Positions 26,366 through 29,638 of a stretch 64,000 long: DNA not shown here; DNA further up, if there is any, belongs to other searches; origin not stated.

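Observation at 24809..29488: SNF2 helicase + DUF4365-type nuclease + unknown 362-aa protein: a compact operon not assignable to any named system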

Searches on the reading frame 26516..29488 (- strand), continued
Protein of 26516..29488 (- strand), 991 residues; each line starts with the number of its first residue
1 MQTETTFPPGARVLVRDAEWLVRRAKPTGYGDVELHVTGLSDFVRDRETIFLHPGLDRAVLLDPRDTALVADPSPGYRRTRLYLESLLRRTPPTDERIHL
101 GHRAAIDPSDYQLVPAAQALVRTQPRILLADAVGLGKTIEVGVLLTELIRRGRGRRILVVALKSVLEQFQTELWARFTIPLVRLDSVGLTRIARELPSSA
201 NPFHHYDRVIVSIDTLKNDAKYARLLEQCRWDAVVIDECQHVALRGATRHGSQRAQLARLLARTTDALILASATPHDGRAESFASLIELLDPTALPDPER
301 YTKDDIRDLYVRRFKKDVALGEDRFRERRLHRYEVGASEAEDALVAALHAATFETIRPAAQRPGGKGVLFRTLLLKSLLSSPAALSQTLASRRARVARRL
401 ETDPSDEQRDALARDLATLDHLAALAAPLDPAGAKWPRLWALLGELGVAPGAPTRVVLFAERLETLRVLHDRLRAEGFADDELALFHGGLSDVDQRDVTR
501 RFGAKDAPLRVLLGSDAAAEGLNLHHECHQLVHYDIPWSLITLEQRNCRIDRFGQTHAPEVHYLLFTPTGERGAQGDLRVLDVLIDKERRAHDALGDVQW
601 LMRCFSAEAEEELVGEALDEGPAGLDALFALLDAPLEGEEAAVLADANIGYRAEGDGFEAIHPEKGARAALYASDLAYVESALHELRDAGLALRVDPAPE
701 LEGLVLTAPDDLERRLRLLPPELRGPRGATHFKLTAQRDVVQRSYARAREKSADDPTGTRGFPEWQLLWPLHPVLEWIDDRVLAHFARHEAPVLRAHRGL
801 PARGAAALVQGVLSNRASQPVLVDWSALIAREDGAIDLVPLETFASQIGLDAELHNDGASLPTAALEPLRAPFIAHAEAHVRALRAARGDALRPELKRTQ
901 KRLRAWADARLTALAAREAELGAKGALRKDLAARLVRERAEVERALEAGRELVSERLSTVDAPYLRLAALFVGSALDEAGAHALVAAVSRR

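Call 45: find_encoding_contigs(protein=P0125, flank=10000, max_places=2)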
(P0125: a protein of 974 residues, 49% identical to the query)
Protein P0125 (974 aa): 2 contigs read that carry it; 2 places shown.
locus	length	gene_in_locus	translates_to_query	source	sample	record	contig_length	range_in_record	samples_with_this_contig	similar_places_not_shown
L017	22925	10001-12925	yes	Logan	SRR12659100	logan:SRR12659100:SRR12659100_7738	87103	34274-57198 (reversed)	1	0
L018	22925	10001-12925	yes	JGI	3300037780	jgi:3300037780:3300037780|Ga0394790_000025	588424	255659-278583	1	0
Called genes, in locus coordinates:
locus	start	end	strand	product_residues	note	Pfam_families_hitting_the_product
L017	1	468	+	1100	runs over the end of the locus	-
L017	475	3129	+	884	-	PF00962:A_deaminase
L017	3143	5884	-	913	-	-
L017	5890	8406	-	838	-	-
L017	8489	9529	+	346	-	PF08867:FRG (weak)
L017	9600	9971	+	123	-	-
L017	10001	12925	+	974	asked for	PF00176:SNF2-rel_dom, PF00271:Helicase_C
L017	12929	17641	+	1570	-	PF02384:N6_Mtase (faint), PF20473:MmeI_Mtase (weak), PF07669:Eco57I (faint)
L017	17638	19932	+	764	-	PF07728:AAA_5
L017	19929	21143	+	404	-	-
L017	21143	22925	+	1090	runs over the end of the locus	-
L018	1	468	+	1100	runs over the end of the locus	-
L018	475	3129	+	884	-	PF00962:A_deaminase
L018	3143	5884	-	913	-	-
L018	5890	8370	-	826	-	-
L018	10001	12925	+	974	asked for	PF00176:SNF2-rel_dom, PF00271:Helicase_C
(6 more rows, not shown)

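Call 46: find_encoding_contigs(protein=P0101, flank=10000, max_places=2)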
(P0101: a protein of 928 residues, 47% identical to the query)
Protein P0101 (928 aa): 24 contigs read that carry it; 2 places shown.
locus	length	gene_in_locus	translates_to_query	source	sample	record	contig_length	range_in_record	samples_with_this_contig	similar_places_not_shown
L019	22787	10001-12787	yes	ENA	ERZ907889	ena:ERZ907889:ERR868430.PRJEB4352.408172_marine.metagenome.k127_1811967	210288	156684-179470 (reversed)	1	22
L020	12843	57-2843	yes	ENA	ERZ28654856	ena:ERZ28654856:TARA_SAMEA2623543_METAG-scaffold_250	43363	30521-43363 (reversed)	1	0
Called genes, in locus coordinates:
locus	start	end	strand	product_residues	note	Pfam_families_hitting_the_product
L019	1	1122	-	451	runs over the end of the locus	PF21810:DUF6880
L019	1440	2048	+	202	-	-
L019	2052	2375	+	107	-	-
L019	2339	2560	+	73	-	-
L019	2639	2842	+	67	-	-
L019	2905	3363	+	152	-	-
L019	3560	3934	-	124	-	-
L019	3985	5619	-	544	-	PF05990:DUF900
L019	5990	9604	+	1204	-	PF01930:Cas_Cas4 (weak), PF13086:AAA_11, PF13245:AAA_19, PF13604:AAA_30, PF13087:AAA_12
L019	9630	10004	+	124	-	-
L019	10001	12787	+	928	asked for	PF00176:SNF2-rel_dom, PF04851:ResIII (weak), PF00271:Helicase_C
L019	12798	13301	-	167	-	-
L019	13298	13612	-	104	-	PF08681:TacA1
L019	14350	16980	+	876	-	PF26550:Tricorn_2nd (faint), PF26549:Tricorn_N (faint), PF07676:PD40 (faint)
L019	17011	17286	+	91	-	PF01402:RHH_1 (weak)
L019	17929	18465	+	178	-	-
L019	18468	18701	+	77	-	-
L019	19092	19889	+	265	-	-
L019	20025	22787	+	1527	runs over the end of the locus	PF02384:N6_Mtase (faint), PF20473:MmeI_Mtase (weak), PF07669:Eco57I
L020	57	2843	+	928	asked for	PF00176:SNF2-rel_dom, PF04851:ResIII (weak), PF00271:Helicase_C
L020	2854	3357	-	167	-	-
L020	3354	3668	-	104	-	PF08681:TacA1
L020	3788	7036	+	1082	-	PF26549:Tricorn_N (faint), PF26550:Tricorn_2nd (faint), PF07676:PD40 (faint)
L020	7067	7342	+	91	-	PF01402:RHH_1 (weak)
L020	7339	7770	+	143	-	PF01850:PIN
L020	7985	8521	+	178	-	-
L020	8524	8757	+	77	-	-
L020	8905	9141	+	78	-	-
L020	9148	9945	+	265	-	-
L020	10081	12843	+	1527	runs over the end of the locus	PF02384:N6_Mtase (faint), PF20473:MmeI_Mtase (weak), PF07669:Eco57I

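Call 47: find_encoding_contigs(protein=P0009, flank=10000, max_places=2)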
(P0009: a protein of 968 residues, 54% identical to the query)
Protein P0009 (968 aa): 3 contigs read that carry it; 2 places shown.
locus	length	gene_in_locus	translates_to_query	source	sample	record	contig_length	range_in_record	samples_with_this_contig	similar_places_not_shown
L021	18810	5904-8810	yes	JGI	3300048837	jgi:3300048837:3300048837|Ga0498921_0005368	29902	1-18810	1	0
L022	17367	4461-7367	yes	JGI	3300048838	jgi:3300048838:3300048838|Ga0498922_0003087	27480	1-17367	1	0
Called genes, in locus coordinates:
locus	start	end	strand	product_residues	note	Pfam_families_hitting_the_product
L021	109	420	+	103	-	-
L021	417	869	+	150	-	-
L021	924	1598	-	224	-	-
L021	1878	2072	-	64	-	-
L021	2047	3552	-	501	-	PF00383:dCMP_cyt_deam_1, PF14437:MafB19-deam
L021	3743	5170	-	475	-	PF00069:Pkinase, PF07714:PK_Tyr_Ser-Thr, PF01636:APH (faint)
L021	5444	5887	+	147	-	-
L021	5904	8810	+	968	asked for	PF00176:SNF2-rel_dom, PF00270:DEAD (weak), PF04851:ResIII (weak), PF00271:Helicase_C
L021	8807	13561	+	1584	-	PF07669:Eco57I (weak)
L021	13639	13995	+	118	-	-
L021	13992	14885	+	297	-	PF13744:HTH_37 (weak), PF01381:HTH_3, PF00903:Glyoxalase (weak)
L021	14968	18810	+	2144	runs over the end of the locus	PF00270:DEAD, PF00271:Helicase_C, PF09369:MZB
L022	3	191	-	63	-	?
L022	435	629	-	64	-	-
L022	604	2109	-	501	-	PF00383:dCMP_cyt_deam_1, PF14437:MafB19-deam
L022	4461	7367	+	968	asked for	PF00176:SNF2-rel_dom, PF00270:DEAD (weak), PF04851:ResIII (weak), PF00271:Helicase_C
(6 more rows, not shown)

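Call 60: search_solved_structures(query=window:26516-29488:-, max_evalue=0.00001)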
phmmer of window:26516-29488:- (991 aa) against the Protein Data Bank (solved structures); distinct sequences matched with E-value up to 0.00001: 6.
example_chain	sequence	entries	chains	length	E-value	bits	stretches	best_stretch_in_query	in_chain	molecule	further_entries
8so8_A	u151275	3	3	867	2.3e-30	108.6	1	103-566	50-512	RNA polymerase-associated protein RapA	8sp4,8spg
4s20_K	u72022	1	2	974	2.9e-30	108.3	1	103-566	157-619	RNA polymerase-associated protein RapA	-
6bog_A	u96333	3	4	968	3e-30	108.2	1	103-566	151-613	RNA polymerase-associated protein RapA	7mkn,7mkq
7m8e_F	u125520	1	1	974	3.1e-30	108.2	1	103-566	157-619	RNA polymerase-associated protein RapA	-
8t0l_F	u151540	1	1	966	2.3e-29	105.3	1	101-566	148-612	RNA polymerase-associated protein RapA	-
1z63_A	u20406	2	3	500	2.9e-07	32.2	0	455-571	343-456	Helicase of the snf2/rad54 family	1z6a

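Call 63: search_protein_families(library=padloc, proteins=[L021:5444-5887:+], max_evalue=0.01)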
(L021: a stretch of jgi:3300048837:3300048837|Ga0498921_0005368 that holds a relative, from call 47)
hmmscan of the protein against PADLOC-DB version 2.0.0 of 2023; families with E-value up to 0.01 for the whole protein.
L021:5444-5887:+ (147 aa): 0 families

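Call 66: find_encoding_contigs(protein=P0008, flank=10000, max_places=2)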
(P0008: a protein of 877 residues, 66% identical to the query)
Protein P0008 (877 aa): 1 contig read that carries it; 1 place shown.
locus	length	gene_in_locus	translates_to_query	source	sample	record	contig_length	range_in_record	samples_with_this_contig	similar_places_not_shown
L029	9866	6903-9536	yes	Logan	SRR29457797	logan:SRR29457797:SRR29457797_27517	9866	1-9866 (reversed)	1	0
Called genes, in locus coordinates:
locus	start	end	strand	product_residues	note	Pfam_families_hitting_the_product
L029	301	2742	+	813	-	PF00350:Dynamin_N, PF01926:MMR_HSR1 (faint)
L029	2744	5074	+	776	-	PF00270:DEAD, PF04851:ResIII, PF18766:SWI2_SNF2 (weak), PF00271:Helicase_C, PF01863:YgjP-like (weak)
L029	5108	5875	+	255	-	PF13099:DUF3944, PF03981:Ubiq_cyt_C_chap (weak)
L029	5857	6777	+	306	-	-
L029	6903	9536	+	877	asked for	PF04851:ResIII (weak), PF00176:SNF2-rel_dom, PF00271:Helicase_C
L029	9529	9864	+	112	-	?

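Call 67: find_encoding_contigs(protein=P0007, flank=10000, max_places=2)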
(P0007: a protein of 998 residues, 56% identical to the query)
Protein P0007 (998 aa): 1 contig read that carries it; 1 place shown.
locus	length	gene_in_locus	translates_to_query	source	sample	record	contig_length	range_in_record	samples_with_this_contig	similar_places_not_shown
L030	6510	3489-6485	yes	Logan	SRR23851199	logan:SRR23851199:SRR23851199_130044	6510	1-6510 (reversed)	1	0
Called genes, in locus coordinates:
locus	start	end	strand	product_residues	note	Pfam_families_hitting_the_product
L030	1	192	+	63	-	?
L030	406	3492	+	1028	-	PF03118:RNA_pol_A_CTD (weak), PF04545:Sigma70_r4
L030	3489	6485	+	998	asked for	PF00270:DEAD (faint), PF04851:ResIII (weak), PF00176:SNF2-rel_dom, PF00271:Helicase_C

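Call 68: find_encoding_contigs(protein=P0010, flank=10000, max_places=2)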
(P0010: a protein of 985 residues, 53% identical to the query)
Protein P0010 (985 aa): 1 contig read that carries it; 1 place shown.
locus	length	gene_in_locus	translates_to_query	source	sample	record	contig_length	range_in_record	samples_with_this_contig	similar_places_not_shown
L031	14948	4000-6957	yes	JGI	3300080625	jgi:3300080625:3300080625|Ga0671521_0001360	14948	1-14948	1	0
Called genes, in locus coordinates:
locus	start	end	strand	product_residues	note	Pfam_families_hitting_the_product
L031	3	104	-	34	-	?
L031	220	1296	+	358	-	PF00158:Sigma54_activat, PF14532:Sigma54_activ_2, PF00004:AAA (weak), PF07728:AAA_5 (weak), PF25601:AAA_lid_14, PF02954:HTH_8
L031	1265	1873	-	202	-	PF00072:Response_reg, PF08281:Sigma70_r4_2 (weak), PF00196:GerE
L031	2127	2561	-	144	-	PF08818:DUF1801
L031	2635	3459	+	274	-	-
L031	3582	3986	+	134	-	-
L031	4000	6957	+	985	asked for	PF00176:SNF2-rel_dom, PF04851:ResIII (faint), PF00271:Helicase_C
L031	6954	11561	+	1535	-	PF07669:Eco57I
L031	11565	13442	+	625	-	PF04326:SLFN_AlbA_2, PF13749:HATPase_c_4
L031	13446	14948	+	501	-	?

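Call 73: search_protein_families(library=pfam, proteins=[L021:5444-5887:+, L005:6751-9969:+], max_evalue=0.01)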
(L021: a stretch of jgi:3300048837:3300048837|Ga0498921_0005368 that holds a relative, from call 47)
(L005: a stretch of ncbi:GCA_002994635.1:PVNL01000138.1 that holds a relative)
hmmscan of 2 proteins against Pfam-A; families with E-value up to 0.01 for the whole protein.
L021:5444-5887:+ (147 aa): 0 families

L005:6751-9969:+ (1072 aa): 2 families
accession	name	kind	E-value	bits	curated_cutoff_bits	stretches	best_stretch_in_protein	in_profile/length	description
PF03118.21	RNA_pol_A_CTD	-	1.4e-14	53.9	23.8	2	151-210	7-66/67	Bacterial RNA polymerase, alpha chain C terminal domain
PF04545.22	Sigma70_r4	-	1e-12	47.8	24.1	1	374-425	2-50/50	Sigma-70, region 4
